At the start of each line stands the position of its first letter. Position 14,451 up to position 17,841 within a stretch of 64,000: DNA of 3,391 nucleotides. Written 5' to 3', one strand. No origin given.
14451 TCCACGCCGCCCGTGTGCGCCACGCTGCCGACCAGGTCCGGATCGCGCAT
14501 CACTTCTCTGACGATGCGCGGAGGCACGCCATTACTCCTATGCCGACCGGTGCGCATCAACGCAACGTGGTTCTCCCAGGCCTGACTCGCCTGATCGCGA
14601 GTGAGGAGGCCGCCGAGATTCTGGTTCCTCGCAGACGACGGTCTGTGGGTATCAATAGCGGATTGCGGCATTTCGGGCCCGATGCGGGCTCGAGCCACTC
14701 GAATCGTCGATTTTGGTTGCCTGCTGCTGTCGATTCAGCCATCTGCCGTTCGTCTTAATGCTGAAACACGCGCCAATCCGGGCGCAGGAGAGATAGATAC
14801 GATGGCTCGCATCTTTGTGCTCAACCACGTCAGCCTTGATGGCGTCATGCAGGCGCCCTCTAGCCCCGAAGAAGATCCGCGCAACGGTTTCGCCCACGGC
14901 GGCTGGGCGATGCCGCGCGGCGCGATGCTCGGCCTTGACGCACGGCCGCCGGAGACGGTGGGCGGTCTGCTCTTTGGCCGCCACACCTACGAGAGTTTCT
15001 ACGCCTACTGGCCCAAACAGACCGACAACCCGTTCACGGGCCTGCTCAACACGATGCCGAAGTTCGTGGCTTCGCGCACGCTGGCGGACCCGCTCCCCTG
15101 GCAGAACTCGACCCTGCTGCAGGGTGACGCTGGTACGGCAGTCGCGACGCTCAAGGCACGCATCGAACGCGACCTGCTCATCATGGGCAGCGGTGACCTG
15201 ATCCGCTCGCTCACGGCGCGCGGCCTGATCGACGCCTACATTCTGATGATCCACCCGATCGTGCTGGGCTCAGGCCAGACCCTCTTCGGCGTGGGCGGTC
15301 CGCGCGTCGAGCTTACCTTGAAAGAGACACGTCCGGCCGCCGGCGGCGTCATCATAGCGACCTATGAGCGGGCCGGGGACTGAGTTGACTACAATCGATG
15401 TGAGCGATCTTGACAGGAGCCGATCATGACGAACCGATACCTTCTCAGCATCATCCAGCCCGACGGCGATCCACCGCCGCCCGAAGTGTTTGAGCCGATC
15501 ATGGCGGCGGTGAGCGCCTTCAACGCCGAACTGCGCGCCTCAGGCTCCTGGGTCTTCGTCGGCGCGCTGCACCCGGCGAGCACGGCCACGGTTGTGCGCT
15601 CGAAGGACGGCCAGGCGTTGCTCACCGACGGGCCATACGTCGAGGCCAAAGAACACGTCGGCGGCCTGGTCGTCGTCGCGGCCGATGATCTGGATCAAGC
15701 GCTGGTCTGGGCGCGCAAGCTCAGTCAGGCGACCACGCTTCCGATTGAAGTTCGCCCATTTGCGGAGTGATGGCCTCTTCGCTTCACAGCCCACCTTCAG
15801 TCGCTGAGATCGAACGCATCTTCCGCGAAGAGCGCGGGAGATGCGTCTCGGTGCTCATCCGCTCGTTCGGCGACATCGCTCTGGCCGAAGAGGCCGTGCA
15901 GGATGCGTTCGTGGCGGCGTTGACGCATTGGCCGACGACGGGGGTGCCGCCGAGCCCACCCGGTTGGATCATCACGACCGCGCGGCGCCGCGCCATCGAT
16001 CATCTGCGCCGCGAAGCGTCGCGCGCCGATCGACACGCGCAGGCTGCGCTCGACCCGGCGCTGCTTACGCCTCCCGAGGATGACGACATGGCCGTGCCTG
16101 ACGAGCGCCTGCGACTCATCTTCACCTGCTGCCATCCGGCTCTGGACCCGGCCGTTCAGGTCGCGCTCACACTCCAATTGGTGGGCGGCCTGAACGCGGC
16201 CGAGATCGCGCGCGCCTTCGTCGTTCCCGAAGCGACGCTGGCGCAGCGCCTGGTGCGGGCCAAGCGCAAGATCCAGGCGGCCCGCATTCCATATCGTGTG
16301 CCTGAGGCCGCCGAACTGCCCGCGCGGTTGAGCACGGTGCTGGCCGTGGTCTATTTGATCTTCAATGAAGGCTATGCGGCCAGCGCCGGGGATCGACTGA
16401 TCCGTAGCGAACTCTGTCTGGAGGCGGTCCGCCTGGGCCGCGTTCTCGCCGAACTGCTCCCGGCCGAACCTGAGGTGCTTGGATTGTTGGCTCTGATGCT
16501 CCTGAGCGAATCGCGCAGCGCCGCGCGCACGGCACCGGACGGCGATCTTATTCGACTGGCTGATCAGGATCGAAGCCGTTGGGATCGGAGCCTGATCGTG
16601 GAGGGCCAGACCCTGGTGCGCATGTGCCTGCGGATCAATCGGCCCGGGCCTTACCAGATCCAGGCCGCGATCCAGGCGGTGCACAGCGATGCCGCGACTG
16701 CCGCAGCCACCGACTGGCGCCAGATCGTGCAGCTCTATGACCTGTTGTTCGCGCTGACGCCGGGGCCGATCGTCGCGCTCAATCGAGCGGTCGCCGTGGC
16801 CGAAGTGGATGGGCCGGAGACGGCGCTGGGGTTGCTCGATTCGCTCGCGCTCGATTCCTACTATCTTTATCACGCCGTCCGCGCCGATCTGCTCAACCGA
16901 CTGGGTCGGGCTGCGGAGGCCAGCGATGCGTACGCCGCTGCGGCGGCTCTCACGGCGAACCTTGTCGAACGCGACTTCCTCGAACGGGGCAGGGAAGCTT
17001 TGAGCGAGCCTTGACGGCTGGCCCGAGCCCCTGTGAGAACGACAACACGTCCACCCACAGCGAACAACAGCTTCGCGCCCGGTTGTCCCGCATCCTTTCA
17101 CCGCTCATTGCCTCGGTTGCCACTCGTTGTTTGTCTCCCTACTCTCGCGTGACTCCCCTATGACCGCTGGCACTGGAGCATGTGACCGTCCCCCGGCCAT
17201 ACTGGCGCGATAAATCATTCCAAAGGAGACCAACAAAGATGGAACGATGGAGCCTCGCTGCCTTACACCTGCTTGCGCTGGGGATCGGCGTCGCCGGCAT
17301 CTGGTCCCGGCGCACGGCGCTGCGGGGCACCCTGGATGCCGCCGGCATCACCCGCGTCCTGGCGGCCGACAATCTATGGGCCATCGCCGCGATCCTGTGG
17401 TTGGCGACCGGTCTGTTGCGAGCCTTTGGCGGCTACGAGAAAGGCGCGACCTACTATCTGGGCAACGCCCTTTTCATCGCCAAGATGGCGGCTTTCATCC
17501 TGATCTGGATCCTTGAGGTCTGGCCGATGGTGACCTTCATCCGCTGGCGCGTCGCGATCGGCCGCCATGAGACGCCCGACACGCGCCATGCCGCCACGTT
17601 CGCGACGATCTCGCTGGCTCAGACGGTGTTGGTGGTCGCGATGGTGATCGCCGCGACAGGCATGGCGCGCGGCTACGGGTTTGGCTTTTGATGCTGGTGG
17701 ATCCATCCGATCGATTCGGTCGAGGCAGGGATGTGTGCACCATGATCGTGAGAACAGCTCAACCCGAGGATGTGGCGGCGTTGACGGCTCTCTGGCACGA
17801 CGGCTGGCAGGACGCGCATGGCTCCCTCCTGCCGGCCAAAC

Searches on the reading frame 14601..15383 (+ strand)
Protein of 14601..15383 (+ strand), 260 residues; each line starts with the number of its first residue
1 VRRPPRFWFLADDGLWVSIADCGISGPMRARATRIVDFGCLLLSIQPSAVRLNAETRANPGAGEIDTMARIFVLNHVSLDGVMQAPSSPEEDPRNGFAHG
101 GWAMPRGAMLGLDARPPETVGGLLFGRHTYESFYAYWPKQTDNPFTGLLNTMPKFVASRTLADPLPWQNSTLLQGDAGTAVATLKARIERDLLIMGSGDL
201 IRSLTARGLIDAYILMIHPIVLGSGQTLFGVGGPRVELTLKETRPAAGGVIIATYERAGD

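Call 36: search_protein_families(library=pfam, proteins=[window:14601-15383:+], max_evalue=0.00001)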
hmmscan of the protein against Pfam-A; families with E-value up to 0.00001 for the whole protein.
window:14601-15383:+ (260 aa): 1 family
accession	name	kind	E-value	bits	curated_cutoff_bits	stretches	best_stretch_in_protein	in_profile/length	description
PF01872.23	RibD_C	-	3.7e-19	69.8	24.1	1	75-251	7-196/197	RibD C-terminal domain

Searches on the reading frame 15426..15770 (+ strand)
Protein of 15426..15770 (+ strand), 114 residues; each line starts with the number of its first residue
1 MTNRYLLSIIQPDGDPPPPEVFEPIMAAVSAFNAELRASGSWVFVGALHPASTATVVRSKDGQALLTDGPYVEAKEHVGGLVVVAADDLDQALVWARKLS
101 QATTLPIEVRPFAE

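Call 36: search_protein_families(library=pfam, proteins=[window:15426-15770:+], max_evalue=0.00001)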
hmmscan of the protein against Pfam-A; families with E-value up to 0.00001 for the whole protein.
window:15426-15770:+ (114 aa): 1 family
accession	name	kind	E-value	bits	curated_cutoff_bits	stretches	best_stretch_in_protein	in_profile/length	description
PF03795.20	YCII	-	4e-12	46.9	24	1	22-104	17-83/95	YCII-related domain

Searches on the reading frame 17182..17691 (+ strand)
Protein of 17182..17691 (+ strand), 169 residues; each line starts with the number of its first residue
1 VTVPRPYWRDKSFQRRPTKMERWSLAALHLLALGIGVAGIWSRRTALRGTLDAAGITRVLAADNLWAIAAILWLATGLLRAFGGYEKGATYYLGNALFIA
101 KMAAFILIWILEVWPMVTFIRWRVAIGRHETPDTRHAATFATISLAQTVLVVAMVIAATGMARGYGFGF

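Call 36: search_protein_families(library=pfam, proteins=[window:17182-17691:+], max_evalue=0.00001)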
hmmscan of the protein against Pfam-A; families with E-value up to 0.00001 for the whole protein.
window:17182-17691:+ (169 aa): 1 family
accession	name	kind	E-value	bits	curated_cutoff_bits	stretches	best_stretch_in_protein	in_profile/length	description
PF09980.14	DUF2214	-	1.7e-33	116.1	34.1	1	22-166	2-147/147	Predicted membrane protein (DUF2214)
